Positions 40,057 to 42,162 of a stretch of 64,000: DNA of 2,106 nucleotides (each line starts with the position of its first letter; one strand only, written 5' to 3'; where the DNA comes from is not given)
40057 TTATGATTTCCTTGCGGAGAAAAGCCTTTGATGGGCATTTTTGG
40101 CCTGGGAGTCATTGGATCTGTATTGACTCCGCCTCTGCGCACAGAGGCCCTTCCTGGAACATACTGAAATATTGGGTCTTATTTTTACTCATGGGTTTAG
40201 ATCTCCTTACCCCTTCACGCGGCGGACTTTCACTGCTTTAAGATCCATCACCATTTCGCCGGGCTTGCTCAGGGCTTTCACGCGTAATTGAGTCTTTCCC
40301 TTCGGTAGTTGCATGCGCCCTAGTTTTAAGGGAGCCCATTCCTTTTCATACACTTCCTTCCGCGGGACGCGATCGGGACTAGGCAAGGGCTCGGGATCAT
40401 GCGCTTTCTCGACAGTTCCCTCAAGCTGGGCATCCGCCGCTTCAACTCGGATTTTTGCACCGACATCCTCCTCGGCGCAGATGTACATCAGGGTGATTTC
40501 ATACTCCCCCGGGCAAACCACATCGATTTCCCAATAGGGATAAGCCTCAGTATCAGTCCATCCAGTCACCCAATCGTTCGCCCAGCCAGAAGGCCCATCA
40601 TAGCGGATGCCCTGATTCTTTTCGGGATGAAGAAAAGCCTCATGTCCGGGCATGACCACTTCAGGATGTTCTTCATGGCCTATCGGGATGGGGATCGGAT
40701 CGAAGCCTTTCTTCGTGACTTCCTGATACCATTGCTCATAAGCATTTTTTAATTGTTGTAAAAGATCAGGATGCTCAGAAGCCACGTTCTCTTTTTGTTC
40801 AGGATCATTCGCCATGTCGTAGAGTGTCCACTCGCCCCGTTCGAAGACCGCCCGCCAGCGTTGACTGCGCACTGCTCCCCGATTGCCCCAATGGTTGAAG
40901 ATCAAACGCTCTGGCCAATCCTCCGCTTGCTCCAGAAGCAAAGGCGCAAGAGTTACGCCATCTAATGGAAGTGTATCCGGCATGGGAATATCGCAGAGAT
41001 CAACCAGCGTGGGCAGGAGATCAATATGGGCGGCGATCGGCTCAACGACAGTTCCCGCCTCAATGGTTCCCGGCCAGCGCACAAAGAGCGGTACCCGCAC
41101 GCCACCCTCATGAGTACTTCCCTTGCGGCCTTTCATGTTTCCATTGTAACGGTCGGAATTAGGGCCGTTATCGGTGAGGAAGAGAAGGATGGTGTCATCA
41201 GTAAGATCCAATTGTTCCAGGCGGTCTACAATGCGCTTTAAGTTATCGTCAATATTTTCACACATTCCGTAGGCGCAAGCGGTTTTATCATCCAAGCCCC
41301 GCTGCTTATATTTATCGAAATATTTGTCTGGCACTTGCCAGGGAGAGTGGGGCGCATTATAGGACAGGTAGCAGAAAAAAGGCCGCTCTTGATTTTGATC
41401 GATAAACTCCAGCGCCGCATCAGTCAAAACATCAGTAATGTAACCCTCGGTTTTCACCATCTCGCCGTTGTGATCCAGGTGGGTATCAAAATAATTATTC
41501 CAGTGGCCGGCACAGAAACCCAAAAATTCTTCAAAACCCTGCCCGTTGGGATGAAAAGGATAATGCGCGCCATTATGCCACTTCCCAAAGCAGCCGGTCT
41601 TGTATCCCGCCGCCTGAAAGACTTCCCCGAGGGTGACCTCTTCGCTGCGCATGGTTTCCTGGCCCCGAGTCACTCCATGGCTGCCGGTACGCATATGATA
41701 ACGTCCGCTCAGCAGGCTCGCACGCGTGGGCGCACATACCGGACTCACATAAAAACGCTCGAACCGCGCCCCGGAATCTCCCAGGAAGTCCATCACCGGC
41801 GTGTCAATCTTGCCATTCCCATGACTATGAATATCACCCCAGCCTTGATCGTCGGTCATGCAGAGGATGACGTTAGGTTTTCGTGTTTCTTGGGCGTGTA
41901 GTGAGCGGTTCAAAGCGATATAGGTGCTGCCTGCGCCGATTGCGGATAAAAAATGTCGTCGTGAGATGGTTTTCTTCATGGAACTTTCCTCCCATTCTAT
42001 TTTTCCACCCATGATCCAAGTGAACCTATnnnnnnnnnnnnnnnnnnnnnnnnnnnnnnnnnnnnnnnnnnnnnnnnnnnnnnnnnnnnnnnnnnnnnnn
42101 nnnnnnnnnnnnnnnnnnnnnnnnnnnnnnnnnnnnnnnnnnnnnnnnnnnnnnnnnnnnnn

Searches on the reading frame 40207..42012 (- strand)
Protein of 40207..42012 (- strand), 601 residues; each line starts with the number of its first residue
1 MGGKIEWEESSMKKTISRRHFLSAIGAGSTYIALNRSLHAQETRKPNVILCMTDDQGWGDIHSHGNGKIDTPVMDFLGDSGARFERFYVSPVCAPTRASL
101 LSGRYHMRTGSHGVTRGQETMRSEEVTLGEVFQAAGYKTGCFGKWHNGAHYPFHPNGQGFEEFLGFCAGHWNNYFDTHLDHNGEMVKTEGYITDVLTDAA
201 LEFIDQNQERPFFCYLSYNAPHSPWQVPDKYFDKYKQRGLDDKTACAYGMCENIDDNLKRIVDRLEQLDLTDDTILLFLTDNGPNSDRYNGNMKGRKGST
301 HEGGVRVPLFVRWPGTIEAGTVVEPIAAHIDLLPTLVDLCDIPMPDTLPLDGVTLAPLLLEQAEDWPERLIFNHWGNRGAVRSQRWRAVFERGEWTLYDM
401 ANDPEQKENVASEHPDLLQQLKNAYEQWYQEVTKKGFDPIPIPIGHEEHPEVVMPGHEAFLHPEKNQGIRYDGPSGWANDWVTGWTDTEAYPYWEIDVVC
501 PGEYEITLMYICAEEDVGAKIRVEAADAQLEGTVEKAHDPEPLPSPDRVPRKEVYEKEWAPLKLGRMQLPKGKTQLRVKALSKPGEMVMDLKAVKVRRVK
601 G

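Call 18: search_protein_families(library=ncbifam, proteins=[window:40207-42012:-])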
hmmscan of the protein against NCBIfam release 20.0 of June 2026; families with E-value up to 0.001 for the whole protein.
window:40207-42012:- (601 aa): 6 families
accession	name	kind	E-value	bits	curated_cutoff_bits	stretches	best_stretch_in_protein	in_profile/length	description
NF010322.0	PRK13759.1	equivalog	1.4e-50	172.2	481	3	246-423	269-448/486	arylsulfatase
TIGR03417.1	chol_sulfatase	equivalog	1.2e-35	123.4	433.45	2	247-425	255-436/500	choline-sulfatase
NF052527.1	Mn_arylsulf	exception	3.1e-32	112.1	850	2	245-422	265-445/479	manganese-dependent arylsulfatase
NF045661.1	HdlasePehA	equivalog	6.3e-28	97.7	900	3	244-373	281-407/506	phosphoric/sulfuric ester hydrolase PehA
NF053595.1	LptchSynLtaSGpos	equivalog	4.9e-10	38.6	970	1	106-343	303-529/626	lipoteichoic acid synthase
NF038282.1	LapC_YejM_PbgA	exception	3.3e-06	25.7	825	1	206-337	385-497/584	LPS biosynthesis-modulating metalloenzyme YejM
